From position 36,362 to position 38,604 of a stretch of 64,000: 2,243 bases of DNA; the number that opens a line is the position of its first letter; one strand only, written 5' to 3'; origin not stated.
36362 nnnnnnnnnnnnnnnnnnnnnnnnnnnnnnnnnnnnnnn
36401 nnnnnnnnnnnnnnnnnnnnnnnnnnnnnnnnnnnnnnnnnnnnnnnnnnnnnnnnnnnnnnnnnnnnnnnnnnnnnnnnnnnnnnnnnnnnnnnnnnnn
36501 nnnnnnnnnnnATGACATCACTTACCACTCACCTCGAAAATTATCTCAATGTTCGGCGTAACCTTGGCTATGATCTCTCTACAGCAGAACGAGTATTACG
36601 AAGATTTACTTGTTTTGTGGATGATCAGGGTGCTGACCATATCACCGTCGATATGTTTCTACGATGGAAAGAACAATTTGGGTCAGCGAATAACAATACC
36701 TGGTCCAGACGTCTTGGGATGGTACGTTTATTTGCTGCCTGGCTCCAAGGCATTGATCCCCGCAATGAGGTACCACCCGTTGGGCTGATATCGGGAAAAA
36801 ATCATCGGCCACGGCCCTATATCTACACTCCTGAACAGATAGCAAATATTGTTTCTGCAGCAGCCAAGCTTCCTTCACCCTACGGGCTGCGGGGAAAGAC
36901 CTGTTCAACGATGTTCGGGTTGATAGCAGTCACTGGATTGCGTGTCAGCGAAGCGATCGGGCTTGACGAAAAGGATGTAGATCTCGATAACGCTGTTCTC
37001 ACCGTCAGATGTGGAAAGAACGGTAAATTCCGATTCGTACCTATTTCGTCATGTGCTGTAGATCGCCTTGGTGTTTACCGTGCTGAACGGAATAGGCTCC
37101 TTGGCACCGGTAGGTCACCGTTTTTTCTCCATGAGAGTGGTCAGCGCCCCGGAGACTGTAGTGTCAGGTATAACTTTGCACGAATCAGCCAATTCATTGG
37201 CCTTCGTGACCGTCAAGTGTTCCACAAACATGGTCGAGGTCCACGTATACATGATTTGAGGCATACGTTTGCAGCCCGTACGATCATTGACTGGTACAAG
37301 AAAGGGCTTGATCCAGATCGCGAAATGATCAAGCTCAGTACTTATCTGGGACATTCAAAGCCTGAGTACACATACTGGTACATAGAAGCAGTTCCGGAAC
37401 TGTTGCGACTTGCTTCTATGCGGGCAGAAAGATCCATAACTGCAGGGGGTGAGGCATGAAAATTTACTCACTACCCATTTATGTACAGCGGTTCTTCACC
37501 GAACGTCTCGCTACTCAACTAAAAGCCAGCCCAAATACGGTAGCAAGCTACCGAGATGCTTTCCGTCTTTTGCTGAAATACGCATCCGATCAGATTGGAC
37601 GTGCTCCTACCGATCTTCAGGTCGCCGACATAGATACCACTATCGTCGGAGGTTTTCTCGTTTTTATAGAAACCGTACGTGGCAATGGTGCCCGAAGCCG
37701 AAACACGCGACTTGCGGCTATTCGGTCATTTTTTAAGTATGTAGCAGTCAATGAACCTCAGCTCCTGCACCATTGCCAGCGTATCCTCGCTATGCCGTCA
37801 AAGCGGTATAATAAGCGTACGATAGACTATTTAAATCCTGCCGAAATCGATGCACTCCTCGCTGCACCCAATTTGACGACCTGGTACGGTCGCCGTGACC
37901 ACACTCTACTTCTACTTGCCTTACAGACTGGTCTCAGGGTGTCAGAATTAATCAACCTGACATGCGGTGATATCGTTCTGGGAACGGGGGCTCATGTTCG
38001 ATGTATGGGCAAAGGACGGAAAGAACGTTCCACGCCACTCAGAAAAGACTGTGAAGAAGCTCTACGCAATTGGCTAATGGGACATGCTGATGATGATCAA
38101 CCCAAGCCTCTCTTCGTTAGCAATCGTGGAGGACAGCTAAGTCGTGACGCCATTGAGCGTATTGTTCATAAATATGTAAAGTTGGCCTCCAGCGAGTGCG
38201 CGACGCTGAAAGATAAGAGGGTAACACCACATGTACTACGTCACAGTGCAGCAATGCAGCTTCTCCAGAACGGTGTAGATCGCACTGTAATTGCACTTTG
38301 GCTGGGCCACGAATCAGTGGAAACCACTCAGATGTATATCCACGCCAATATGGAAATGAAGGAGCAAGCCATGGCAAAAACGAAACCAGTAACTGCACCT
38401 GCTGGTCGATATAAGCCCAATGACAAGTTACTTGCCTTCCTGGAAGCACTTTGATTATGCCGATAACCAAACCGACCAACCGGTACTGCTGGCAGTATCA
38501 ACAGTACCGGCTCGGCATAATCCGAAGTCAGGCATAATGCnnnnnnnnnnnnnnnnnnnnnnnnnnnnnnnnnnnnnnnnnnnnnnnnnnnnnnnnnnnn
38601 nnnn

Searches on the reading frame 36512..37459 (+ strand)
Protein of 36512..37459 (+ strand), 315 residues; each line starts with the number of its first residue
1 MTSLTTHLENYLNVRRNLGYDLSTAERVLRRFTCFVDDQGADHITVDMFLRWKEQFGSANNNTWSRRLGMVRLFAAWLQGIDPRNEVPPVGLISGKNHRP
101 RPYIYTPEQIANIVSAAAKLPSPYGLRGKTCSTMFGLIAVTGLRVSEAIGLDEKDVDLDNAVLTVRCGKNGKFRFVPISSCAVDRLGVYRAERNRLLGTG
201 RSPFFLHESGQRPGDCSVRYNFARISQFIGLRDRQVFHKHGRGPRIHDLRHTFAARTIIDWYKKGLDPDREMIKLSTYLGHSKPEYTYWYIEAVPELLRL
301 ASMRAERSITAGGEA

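Call 17: search_protein_families(library=pfam, proteins=[window:36512-37459:+], max_evalue=0.001)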
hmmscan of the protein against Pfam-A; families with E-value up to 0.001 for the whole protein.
window:36512-37459:+ (315 aa): 1 family
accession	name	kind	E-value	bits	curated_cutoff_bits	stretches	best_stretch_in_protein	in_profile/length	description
PF00589.27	Phage_integrase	-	8.1e-16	58.7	27.1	1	106-293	4-168/172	Phage integrase family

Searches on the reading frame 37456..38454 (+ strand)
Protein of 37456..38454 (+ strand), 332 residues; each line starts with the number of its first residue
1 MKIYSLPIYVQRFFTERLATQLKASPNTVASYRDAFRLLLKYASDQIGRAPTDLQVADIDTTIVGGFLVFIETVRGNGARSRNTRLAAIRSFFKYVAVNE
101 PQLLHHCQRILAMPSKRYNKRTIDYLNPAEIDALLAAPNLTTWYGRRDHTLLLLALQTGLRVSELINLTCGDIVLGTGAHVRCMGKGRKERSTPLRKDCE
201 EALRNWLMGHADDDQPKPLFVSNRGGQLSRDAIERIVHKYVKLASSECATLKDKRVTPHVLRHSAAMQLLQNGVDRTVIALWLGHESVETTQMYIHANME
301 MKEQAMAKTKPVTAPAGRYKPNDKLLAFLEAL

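Call 17: search_protein_families(library=pfam, proteins=[window:37456-38454:+], max_evalue=0.001)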
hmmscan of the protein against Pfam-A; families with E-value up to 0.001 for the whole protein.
window:37456-38454:+ (332 aa): 3 families
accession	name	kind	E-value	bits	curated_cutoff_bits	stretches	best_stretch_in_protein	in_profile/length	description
PF00589.27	Phage_integrase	-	4.5e-38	131.1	27.1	1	125-300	2-171/172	Phage integrase family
PF02899.23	Phage_int_SAM_1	-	7.5e-08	33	22.3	1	14-95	4-78/83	Phage integrase, N-terminal SAM-like domain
PF13102.12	Phage_int_SAM_5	-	0.00093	20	22.3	0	13-95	5-81/98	Phage integrase SAM-like domain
